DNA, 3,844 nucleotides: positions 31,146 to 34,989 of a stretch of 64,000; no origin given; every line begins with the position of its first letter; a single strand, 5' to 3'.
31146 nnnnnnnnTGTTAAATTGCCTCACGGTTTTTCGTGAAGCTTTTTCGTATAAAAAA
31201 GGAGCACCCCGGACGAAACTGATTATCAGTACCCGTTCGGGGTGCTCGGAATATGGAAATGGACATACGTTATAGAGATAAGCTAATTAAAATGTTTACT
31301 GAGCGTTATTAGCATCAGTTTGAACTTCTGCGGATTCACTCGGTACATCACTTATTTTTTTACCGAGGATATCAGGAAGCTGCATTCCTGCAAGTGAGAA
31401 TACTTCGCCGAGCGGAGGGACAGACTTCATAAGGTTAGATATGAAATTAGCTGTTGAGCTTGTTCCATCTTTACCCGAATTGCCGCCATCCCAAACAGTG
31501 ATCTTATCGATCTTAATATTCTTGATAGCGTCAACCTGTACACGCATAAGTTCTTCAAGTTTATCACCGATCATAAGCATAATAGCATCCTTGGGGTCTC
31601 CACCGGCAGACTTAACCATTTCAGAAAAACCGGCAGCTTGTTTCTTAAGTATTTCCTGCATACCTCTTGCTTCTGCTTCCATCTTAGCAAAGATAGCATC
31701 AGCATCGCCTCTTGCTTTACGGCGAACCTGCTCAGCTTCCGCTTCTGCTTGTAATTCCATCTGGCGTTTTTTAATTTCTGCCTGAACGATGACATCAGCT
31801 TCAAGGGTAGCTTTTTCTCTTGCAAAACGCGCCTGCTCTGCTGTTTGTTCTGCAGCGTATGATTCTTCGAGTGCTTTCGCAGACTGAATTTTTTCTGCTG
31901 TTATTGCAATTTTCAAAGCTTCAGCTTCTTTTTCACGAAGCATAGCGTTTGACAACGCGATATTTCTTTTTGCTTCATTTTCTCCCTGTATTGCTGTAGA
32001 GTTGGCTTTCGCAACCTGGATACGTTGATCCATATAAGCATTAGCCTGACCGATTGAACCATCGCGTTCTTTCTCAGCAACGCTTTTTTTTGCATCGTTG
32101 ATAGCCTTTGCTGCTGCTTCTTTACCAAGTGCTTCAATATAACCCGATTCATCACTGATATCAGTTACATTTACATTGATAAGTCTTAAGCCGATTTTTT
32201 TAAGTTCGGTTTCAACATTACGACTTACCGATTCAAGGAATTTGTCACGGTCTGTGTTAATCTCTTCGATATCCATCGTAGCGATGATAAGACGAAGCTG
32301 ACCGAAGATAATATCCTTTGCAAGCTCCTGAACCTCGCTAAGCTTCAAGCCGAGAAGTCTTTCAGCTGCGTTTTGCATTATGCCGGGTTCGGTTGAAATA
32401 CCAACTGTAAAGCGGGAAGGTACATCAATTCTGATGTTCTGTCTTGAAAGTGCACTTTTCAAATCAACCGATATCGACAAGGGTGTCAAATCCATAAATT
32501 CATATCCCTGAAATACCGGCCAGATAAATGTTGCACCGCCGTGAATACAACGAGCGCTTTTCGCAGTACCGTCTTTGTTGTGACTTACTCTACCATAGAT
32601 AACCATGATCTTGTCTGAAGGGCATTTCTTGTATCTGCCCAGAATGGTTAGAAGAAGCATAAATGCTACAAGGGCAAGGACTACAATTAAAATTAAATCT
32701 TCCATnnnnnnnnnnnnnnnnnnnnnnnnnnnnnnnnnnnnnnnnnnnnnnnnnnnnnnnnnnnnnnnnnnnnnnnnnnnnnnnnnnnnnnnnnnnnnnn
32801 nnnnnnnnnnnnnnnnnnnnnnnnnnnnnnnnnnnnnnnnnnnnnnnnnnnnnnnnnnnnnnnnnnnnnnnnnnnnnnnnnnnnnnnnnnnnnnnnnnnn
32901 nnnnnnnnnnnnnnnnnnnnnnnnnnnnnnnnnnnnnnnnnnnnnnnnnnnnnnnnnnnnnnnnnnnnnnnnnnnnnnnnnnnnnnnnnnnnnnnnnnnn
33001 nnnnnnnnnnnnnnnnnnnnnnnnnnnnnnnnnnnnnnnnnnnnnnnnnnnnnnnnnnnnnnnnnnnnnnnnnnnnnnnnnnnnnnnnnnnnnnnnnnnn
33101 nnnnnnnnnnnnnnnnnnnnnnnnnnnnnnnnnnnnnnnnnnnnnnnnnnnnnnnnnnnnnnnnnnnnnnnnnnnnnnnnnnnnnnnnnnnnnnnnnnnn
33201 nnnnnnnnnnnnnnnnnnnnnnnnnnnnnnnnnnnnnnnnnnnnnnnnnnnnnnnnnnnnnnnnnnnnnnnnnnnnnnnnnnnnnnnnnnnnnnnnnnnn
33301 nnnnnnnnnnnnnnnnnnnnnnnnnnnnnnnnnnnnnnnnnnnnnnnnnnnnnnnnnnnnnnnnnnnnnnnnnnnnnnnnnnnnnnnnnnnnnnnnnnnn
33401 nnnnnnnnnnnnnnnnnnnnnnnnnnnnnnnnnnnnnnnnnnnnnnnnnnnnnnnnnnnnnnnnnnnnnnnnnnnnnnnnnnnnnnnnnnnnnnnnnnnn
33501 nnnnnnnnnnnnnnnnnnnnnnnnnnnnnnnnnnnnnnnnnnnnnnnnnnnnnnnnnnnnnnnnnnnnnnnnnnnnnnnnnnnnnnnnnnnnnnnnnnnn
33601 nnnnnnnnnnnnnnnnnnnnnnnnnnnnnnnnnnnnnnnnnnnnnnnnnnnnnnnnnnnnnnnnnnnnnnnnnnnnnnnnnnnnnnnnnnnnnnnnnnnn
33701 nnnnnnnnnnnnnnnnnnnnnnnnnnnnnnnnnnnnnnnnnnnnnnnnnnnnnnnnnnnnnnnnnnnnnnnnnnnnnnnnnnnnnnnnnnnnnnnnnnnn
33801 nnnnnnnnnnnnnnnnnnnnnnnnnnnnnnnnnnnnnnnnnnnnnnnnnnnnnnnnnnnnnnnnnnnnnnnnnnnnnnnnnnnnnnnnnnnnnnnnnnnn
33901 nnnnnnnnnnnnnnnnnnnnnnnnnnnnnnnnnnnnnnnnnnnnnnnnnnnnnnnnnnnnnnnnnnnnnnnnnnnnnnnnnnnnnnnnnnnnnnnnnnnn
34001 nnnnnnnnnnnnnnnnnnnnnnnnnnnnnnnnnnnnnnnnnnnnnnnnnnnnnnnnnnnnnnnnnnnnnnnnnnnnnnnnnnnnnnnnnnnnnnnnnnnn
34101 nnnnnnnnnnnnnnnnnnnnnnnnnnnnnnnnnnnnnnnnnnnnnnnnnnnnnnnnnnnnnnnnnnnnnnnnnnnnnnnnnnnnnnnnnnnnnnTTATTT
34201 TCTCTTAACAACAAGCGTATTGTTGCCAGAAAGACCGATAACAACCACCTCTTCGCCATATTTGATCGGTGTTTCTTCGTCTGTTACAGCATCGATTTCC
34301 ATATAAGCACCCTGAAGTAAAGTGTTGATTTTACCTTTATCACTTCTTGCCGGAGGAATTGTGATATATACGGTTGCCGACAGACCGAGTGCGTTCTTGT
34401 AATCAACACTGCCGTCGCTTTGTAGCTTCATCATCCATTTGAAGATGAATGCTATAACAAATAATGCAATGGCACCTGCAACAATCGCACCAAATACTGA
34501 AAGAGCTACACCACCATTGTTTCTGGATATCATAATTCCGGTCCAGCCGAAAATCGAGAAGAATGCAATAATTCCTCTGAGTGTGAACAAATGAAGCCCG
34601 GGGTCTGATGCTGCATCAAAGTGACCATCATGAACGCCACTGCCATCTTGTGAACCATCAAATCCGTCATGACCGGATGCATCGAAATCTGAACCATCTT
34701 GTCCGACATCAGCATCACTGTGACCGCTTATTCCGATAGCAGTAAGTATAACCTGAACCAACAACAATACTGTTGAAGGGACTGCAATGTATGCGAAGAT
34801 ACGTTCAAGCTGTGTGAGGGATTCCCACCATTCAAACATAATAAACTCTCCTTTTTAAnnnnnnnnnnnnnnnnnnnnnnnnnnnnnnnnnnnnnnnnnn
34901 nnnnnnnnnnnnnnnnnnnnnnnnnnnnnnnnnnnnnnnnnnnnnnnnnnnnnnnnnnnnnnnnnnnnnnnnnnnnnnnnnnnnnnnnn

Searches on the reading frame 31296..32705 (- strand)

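Call 34: search_protein_families(library=pfam, proteins=[window:31296-32705:-], max_evalue=0.01)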
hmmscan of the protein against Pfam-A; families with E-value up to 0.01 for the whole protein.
window:31296-32705:- (469 aa): 1 family
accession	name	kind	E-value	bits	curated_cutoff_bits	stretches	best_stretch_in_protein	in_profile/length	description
PF01145.31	Band_7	-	9.9e-26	91.3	23.6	1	46-213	19-175/176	SPFH domain / Band 7 family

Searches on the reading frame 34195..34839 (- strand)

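Call 33: search_protein_families(library=ncbifam, proteins=[window:34195-34839:-], max_evalue=0.01)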
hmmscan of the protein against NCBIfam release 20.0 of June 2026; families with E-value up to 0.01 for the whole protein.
window:34195-34839:- (214 aa): 0 families

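Call 34: search_protein_families(library=pfam, proteins=[window:34195-34839:-], max_evalue=0.01)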
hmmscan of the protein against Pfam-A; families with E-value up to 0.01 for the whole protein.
window:34195-34839:- (214 aa): 2 families
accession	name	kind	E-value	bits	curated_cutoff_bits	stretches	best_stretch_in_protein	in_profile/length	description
PF04893.22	Yip1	-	0.00029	21.2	28.6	1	89-162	30-106/173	Yip1 domain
PF22807.2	TrAA12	-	0.0051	15.6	30.9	0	41-75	387-428/463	TrAA12-like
